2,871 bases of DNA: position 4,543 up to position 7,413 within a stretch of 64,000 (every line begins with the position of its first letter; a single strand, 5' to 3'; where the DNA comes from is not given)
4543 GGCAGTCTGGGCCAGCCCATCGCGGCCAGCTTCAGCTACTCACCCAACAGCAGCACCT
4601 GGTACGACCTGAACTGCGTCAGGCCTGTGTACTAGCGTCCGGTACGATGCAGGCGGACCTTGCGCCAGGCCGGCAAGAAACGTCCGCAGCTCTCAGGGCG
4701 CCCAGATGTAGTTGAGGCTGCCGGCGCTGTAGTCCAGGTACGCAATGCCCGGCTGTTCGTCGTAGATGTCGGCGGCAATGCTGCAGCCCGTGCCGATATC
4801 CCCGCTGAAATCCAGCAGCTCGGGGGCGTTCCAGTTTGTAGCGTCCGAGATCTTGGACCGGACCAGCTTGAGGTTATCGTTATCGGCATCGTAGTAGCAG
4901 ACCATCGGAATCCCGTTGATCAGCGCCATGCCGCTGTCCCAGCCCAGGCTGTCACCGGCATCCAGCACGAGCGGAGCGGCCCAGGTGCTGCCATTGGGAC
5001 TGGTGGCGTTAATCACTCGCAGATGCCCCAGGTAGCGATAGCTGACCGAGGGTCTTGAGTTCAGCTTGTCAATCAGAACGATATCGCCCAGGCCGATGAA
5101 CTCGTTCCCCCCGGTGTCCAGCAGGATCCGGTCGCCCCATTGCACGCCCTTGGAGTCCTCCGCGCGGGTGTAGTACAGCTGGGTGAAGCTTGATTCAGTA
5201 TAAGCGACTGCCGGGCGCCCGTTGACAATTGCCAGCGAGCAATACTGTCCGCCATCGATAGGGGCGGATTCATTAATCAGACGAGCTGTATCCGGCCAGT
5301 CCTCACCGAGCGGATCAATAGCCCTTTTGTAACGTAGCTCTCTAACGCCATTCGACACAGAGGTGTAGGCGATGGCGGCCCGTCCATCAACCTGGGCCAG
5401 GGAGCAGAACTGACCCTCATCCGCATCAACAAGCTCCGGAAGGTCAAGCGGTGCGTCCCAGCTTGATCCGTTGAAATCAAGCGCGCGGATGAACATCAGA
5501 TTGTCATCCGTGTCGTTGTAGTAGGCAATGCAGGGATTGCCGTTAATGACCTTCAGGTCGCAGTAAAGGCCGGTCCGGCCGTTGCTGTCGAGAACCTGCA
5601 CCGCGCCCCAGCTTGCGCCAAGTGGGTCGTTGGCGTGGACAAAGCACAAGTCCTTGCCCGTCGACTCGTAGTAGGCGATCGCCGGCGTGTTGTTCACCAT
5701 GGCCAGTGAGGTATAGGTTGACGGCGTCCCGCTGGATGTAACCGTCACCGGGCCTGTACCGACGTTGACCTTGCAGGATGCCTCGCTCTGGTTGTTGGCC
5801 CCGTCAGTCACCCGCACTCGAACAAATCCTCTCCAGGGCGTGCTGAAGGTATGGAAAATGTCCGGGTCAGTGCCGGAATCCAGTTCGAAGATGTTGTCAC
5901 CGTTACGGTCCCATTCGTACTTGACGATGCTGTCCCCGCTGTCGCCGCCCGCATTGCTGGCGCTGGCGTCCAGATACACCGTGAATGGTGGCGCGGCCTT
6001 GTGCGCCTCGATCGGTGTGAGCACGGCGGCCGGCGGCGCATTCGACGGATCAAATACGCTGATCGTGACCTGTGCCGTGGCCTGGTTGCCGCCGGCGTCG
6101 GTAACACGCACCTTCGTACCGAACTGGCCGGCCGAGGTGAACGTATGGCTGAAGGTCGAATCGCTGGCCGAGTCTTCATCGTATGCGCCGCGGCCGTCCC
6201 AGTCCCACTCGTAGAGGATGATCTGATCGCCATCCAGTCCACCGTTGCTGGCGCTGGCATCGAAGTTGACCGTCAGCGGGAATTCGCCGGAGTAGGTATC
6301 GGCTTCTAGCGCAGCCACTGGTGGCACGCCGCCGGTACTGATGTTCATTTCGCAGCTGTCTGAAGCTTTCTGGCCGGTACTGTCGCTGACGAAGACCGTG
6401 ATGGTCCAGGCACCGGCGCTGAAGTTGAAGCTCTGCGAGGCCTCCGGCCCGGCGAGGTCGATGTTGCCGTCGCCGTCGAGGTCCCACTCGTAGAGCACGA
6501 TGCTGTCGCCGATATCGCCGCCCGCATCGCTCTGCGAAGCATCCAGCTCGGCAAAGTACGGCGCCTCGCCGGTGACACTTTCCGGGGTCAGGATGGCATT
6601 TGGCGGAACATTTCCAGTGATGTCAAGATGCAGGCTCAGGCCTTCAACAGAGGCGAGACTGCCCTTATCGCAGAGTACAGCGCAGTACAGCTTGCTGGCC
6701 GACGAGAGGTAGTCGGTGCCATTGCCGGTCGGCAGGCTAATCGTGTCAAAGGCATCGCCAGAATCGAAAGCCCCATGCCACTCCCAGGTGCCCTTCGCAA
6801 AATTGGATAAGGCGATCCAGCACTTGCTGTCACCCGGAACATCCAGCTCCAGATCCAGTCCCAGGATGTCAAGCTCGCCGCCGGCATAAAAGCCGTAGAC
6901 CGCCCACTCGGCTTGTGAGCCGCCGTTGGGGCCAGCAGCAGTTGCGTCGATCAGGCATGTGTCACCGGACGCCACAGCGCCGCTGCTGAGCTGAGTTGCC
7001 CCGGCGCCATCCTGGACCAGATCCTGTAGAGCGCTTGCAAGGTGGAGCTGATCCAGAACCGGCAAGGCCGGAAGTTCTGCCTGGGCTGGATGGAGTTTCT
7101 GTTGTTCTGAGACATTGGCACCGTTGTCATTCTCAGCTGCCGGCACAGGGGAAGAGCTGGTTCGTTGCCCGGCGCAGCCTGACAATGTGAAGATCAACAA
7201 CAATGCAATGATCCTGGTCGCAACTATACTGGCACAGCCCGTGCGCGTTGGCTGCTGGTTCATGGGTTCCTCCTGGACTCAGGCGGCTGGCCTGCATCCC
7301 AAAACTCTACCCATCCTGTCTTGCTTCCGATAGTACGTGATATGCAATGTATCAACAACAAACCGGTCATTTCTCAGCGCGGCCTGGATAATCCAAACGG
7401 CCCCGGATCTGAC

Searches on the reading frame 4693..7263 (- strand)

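Call 73: search_protein_families(library=pfam, proteins=[window:4693-7263:-], max_evalue=0.00001)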
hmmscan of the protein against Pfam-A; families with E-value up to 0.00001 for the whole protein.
window:4693-7263:- (856 aa): 3 families
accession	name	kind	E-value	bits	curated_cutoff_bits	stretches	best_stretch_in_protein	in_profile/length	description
PF18911.6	PKD_4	-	5.7e-17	62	27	1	314-403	3-85/85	PKD domain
PF22352.2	K319L-like_PKD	-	1.3e-12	47.9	27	0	239-305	15-81/84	K319L-like, PKD domain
PF00801.26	PKD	-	3.6e-12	46.5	23.5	0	330-402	15-79/80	PKD domain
